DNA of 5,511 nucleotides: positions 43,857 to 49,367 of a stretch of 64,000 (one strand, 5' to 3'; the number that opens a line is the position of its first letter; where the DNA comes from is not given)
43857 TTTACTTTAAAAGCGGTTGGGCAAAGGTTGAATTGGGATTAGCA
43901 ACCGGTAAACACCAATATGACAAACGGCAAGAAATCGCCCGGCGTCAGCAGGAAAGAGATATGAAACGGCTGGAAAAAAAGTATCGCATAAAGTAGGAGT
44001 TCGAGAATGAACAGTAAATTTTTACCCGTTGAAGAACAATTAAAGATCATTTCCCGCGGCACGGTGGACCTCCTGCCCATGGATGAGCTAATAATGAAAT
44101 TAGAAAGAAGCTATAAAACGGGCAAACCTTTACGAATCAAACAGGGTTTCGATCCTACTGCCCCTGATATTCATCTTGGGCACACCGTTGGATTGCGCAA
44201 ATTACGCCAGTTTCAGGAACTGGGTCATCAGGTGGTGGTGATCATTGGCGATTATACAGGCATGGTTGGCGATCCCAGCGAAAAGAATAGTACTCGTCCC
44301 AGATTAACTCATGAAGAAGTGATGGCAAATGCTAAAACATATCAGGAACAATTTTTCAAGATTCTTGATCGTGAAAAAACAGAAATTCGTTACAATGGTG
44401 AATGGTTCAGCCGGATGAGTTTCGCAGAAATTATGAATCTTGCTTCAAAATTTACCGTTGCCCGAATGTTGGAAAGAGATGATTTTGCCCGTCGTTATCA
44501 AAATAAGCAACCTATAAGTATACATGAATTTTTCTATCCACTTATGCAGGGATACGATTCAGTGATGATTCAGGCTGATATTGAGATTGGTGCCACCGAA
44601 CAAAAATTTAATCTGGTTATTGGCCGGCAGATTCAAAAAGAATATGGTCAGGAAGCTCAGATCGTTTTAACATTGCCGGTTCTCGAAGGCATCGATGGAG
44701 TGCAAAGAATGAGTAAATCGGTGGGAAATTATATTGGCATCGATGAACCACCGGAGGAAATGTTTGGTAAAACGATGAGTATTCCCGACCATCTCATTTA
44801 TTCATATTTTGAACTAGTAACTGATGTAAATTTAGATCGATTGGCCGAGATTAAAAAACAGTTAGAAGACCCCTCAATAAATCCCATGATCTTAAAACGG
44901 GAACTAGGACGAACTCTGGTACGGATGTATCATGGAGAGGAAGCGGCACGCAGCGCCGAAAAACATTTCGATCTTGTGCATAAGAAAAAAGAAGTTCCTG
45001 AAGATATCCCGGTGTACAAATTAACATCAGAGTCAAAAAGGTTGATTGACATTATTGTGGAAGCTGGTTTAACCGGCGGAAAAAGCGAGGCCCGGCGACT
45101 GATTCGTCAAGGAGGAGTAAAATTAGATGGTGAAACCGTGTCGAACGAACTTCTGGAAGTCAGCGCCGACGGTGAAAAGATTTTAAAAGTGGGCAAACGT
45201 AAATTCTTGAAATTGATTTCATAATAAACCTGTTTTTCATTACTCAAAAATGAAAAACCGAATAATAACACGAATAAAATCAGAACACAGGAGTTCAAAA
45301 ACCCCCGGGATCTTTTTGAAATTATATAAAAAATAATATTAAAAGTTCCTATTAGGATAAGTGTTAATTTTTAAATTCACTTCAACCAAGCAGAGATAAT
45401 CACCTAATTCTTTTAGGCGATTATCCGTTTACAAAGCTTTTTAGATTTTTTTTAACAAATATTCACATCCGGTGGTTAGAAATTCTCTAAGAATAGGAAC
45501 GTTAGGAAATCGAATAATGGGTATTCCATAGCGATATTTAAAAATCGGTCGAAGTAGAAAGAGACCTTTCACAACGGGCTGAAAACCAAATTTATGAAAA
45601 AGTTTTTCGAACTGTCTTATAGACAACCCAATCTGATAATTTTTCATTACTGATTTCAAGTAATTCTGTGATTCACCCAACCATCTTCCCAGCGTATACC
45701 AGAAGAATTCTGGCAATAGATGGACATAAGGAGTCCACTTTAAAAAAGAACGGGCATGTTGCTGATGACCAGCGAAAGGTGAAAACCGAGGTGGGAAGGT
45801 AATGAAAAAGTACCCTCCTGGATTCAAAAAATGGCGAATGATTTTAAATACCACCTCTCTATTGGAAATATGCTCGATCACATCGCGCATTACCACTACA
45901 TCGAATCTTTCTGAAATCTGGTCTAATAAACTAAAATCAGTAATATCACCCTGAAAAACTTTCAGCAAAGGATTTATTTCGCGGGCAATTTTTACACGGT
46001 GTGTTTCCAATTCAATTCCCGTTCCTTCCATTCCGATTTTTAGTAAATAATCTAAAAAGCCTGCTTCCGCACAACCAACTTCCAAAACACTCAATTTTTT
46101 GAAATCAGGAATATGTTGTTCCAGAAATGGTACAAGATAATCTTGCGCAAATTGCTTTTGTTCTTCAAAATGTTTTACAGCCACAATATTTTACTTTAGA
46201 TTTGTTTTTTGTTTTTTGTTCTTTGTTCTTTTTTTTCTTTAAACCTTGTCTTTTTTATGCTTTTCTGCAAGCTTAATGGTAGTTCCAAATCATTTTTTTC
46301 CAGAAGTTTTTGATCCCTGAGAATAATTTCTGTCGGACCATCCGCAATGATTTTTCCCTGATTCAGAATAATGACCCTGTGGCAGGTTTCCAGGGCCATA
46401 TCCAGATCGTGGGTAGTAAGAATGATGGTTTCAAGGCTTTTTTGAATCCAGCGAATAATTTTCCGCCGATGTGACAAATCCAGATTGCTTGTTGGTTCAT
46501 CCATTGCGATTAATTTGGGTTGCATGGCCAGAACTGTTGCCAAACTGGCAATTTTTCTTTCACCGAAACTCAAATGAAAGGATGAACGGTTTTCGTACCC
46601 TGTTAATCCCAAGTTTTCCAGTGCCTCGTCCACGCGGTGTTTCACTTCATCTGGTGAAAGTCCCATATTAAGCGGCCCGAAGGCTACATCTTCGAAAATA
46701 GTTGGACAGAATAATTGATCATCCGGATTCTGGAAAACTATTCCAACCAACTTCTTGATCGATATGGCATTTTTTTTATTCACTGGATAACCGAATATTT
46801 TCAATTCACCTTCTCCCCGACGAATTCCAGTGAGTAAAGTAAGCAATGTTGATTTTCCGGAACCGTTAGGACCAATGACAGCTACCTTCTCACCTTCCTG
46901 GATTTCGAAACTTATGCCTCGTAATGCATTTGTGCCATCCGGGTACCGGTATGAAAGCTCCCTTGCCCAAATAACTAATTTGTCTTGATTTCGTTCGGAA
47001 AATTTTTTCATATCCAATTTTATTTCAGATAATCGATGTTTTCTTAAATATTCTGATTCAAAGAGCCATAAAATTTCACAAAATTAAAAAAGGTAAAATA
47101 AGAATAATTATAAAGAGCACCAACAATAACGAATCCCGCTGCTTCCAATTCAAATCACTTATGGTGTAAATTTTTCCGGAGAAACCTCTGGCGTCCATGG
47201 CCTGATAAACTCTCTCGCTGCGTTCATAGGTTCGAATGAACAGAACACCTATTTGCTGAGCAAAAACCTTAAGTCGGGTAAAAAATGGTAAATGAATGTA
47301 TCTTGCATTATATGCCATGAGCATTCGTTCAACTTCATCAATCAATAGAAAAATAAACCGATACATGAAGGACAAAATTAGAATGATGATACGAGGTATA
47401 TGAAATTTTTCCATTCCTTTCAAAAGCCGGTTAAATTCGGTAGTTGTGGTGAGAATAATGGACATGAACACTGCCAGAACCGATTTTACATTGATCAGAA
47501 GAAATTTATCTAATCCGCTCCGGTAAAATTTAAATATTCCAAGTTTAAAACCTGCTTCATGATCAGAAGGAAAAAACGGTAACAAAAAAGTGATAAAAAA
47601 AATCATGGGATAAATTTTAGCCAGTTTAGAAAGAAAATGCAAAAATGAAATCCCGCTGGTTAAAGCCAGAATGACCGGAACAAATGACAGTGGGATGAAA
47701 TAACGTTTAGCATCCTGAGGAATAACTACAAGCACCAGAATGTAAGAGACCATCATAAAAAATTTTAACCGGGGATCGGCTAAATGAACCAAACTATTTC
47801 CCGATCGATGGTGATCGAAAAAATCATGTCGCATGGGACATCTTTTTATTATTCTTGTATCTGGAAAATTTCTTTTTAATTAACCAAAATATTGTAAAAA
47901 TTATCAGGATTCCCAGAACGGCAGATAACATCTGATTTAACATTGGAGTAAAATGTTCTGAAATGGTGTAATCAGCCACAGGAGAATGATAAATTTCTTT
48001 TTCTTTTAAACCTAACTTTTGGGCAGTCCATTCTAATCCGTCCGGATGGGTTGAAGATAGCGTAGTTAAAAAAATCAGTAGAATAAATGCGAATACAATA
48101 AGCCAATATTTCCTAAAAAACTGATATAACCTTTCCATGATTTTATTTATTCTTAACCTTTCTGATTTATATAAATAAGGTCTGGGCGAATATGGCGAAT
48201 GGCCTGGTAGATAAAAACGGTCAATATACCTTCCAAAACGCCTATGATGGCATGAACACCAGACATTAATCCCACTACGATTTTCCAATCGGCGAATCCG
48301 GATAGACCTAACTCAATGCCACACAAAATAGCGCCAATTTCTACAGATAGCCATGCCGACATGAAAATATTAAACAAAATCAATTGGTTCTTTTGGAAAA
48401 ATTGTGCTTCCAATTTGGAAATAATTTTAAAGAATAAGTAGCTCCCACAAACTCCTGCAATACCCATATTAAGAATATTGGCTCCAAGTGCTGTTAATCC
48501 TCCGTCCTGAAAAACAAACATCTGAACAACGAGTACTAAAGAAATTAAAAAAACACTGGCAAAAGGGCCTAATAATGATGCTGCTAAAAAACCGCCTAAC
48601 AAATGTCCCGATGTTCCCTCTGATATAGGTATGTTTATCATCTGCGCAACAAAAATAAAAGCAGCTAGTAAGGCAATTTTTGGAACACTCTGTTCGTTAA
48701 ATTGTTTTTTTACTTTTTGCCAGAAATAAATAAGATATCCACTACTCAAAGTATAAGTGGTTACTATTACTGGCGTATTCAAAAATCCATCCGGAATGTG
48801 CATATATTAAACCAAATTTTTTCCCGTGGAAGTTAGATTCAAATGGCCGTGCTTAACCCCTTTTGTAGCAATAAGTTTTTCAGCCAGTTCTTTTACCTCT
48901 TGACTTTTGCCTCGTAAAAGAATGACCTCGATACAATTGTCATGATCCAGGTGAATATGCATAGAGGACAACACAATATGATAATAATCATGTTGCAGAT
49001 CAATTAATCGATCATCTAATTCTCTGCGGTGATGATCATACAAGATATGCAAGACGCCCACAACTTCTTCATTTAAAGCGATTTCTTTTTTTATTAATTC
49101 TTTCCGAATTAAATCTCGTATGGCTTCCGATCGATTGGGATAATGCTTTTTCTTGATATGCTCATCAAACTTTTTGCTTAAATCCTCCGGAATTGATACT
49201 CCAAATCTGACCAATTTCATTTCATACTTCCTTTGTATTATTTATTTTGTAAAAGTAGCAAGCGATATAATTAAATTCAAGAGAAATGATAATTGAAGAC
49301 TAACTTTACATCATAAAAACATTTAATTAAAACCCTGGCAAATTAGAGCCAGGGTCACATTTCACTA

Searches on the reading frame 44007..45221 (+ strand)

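Call 15: search_protein_families(library=ncbifam, proteins=[window:44007-45221:+], max_evalue=1e-8)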
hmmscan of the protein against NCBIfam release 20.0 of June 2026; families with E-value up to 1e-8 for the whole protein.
window:44007-45221:+ (405 aa): 2 families
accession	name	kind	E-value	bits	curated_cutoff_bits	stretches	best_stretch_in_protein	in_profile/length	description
TIGR00234.1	tyrS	equivalog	9.8e-108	360.8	113.8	1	9-403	5-403/406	tyrosine--tRNA ligase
NF006330.0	PRK08560.1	equivalog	2.2e-27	96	220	1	8-256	3-245/342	tyrosine--tRNA ligase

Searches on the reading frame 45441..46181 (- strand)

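Call 15: search_protein_families(library=ncbifam, proteins=[window:45441-46181:-], max_evalue=1e-8)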
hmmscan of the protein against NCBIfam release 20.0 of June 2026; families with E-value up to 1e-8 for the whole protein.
window:45441-46181:- (246 aa): 1 family
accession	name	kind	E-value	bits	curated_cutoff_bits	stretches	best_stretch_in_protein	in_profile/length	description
TIGR01983.1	UbiG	equivalog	1.3e-10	41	102.95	1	21-128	42-152/228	bifunctional 2-polyprenyl-6-hydroxyphenol methylase/3-demethylubiquinol 3-O-methyltransferase UbiG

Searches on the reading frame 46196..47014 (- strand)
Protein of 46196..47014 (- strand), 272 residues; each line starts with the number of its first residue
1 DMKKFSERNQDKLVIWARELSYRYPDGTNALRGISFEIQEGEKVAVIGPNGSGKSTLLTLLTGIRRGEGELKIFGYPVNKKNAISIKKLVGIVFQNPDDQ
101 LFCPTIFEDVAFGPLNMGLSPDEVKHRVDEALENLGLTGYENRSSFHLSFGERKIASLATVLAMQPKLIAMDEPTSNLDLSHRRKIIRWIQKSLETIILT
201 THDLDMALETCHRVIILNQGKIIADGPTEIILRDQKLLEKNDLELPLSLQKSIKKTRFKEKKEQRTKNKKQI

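Call 16: search_protein_families(library=ncbifam, proteins=[window:46196-47014:-], max_evalue=1e-8)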
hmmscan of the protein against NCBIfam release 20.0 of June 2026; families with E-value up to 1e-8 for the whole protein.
window:46196-47014:- (272 aa): 179 families (the best 25 are shown)
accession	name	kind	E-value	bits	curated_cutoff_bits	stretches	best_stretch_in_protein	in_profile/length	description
TIGR04521.1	ECF_ATPase_2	equivalog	1.4e-64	217.8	330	1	17-266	3-269/279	energy-coupling factor transporter ATPase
TIGR04520.1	ECF_ATPase_1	equivalog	1.5e-64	218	315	1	17-266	3-260/269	energy-coupling factor transporter ATPase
NF010171.0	PRK13652.1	equivalog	6.3e-64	215.7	476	1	14-256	3-249/277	cobalt transporter ATP-binding subunit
NF010157.0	PRK13636.1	equivalog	4.1e-59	200.1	463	1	13-246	4-244/285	cobalt transporter ATP-binding subunit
TIGR01166.1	cbiO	subfamily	4.1e-57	192.7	211.8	1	24-207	1-190/190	cobalt ABC transporter, ATP-binding protein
NF010156.0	PRK13635.1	equivalog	4.8e-55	186.7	392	1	14-266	5-264/279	energy-coupling factor ABC transporter ATP-binding protein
NF010170.0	PRK13651.1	equivalog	3.6e-50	170.6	432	1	81-251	98-274/308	cobalt transporter ATP-binding subunit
NF010158.0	PRK13637.1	equivalog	1.3e-49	168.9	390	1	25-259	17-262/287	energy-coupling factor transporter ATPase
NF010155.0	PRK13634.1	equivalog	4.2e-47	160.8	413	1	23-253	15-257/290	energy-coupling factor ABC transporter ATP-binding protein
NF010167.0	PRK13648.1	subfamily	2.8e-44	151.5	241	1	11-250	4-248/269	energy-coupling factor transporter ATPase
NF010068.0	PRK13548.1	equivalog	2e-40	138.5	261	1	14-243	5-242/261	heme ABC transporter ATP-binding protein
NF010153.0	PRK13631.1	equivalog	5.7e-40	137.2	463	1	28-262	39-293/320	cobalt transporter ATP-binding subunit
TIGR03375.1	type_I_sec_LssB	subfamily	3.7e-39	134.6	693.1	1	14-235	465-692/696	type I secretion system permease/ATPase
TIGR01188.1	drrA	subfamily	1.5e-38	132.9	312.45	1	26-245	4-222/302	daunorubicin resistance ABC transporter, ATP-binding protein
NF010166.0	PRK13646.1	equivalog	6.6e-37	127.3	458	1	18-255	6-259/286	energy-coupling factor transporter ATPase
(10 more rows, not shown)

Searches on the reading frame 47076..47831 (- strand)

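Call 16: search_protein_families(library=ncbifam, proteins=[window:47076-47831:-], max_evalue=1e-8)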
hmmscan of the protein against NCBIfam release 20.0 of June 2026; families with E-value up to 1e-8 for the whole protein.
window:47076-47831:- (251 aa): 1 family
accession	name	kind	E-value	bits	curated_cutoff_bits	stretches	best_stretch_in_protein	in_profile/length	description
TIGR02454.1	ECF_T_CbiQ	equivalog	2.1e-38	132.2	111.8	1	19-215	2-200/200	cobalt ECF transporter T component CbiQ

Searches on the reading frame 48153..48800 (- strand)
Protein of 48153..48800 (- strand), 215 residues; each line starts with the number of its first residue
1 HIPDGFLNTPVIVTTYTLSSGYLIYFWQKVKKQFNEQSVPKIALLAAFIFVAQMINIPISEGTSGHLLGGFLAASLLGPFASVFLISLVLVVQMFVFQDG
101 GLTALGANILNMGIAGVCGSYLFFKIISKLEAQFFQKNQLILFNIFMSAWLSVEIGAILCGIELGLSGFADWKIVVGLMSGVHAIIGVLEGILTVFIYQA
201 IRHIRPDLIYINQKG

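Call 16: search_protein_families(library=ncbifam, proteins=[window:48153-48800:-], max_evalue=1e-8)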
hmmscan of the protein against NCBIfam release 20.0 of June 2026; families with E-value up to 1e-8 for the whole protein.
window:48153-48800:- (215 aa): 12 families
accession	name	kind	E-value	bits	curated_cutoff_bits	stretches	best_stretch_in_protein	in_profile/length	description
NF004902.0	PRK06265.1-1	equivalog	1.2e-49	168.9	219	1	1-213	2-207/213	cobalt transporter CbiM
NF005598.0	PRK07331.1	equivalog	7.3e-36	124.2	401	1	1-212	2-223/323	cobalt transporter CbiM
NF008873.0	PRK11909.1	equivalog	5.7e-35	121.2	225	1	1-169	2-163/230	cobalt transporter CbiM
NF006184.0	PRK08319.1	equivalog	7.3e-26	91.1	180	1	1-209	2-212/224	energy-coupling factor ABC transporter permease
NF004907.0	PRK06265.2-2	subfamily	3.6e-23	82.3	200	1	1-212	22-220/221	cobalt transporter CbiM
TIGR00123.1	cbiM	equivalog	9.5e-22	77.9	184.15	1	1-209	2-212/214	cobalt ECF transporter S component CbiM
NF004906.0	PRK06265.2-1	equivalog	1.1e-21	77.7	205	1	1-209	2-209/212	cobalt transporter CbiM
NF004905.0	PRK06265.1-5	equivalog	1.2e-21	77.8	173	1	1-213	2-201/205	cobalt transporter CbiM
NF004903.0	PRK06265.1-3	equivalog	1.8e-17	63.5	193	1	1-209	3-198/211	cobalt transporter CbiM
NF004909.0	PRK06265.2-5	equivalog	2.2e-17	63.8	172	1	1-209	2-194/196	cobalt transporter CbiM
NF004908.0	PRK06265.2-3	equivalog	4.1e-15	56.3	205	1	1-209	2-197/211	cobalt transporter CbiM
NF004904.0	PRK06265.1-4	equivalog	1.8e-13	50.6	172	1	1-210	2-200/206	cobalt transporter CbiM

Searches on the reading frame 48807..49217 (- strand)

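Call 16: search_protein_families(library=ncbifam, proteins=[window:48807-49217:-], max_evalue=1e-8)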
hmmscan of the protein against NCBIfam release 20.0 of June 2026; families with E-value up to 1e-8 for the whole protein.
window:48807-49217:- (136 aa): 5 families
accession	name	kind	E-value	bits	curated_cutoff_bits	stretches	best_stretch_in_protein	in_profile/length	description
NF003381.0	PRK04460.1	equivalog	2.1e-55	186.6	105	1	2-135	4-138/139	nickel-responsive transcriptional regulator NikR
NF002169.0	PRK01002.1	subfamily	4.6e-42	143.3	111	1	2-135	4-139/141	nickel responsive regulator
NF002815.0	PRK02967.1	equivalog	3.7e-41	140.4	83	1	4-131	3-132/139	nickel-responsive transcriptional regulator NikR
NF001884.0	PRK00630.1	subfamily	3.9e-37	127.6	119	1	1-130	9-142/148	nickel responsive regulator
TIGR02793.1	nikR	equivalog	7.3e-35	120.1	175.45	1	4-127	2-126/129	nickel-responsive transcriptional regulator NikR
